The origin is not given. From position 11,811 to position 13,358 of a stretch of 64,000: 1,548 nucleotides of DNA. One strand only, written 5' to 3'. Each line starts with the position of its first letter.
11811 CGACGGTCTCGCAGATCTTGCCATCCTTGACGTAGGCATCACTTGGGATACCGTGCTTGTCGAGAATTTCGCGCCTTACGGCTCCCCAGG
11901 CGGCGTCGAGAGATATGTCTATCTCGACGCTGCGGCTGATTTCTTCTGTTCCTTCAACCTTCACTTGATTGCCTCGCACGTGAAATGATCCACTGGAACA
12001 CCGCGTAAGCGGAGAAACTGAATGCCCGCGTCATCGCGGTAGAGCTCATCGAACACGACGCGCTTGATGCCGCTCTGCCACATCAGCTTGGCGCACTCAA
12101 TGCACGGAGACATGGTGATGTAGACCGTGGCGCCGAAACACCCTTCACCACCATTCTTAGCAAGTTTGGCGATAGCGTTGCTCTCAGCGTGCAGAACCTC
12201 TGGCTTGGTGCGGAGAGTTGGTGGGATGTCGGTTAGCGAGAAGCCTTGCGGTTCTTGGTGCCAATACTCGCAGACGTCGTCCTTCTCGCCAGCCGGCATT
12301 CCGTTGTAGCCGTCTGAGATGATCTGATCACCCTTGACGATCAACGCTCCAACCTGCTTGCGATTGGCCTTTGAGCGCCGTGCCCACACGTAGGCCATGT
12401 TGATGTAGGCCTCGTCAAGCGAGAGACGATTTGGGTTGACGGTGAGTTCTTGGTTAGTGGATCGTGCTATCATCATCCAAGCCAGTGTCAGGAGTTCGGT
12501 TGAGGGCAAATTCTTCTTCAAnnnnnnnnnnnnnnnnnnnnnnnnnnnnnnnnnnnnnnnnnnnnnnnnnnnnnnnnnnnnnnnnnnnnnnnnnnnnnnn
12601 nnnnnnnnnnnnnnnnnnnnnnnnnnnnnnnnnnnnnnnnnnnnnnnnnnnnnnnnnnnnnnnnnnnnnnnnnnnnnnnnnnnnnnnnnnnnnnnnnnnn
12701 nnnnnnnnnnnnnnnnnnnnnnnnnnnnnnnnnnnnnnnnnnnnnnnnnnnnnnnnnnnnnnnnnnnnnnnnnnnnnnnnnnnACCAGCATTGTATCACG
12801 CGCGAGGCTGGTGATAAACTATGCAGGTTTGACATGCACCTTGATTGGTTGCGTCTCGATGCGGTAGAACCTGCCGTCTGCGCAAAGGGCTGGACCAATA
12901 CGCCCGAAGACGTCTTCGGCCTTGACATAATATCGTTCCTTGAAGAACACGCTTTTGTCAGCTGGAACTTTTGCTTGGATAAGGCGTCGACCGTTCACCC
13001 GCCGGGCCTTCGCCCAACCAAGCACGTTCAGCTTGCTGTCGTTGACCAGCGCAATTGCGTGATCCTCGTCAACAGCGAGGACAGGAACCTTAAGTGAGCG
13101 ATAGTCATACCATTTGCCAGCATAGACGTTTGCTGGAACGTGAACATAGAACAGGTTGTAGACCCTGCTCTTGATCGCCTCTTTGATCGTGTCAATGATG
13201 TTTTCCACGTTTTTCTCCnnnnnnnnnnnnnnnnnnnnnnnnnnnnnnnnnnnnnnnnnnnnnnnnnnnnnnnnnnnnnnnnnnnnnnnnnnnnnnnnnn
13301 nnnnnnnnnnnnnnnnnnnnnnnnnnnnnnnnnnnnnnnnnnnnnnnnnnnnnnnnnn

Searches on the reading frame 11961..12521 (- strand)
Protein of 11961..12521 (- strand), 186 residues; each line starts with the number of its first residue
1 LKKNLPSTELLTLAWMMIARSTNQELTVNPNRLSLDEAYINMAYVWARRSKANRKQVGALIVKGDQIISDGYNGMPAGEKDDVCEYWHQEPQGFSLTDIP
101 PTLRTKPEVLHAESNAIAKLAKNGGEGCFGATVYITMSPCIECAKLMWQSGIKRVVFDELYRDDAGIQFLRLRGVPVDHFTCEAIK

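Call 23: search_protein_families(library=pfam, proteins=[window:11961-12521:-], max_evalue=0.01)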
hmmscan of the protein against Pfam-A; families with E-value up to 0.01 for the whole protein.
window:11961-12521:- (186 aa): 9 families
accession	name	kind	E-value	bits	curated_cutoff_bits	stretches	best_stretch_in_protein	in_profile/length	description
PF00383.29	dCMP_cyt_deam_1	-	5.4e-24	84.5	25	1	35-157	3-100/102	Cytidine and deoxycytidylate deaminase zinc-binding region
PF14437.12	MafB19-deam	-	3.7e-13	50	27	1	47-159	15-101/142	MafB19-like deaminase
PF18750.7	SNAD4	-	0.00046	20.7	27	1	105-147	27-71/130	Secreted Novel AID/APOBEC-like Deaminase 4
PF08210.17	APOBEC_N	-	0.00054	20.5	25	1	104-149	40-87/170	APOBEC-like N-terminal domain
PF14439.12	Bd3614-deam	-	0.00073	20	38.5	1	103-161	28-88/113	Bd3614-like deaminase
PF18772.7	APOBEC2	-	0.00076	20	26.8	1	103-147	43-89/175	APOBEC2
PF18778.7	NAD1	-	0.0044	17.6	27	1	106-147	46-90/175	Novel AID APOBEC clade 1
PF18774.7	APOBEC4_like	-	0.0044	17.4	26.7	0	108-147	33-72/131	APOBEC4-like -AID/APOBEC-deaminase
PF18771.7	APOBEC3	-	0.0052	17.3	27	1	108-146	29-69/137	APOBEC3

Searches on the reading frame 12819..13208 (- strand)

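Call 23: search_protein_families(library=pfam, proteins=[window:12819-13208:-], max_evalue=0.01)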
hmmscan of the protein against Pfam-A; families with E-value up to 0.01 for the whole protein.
window:12819-13208:- (129 aa): 1 family
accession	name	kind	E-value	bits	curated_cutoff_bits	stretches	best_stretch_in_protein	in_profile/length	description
PF00989.32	PAS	-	0.003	18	22.6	1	38-91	9-64/113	PAS fold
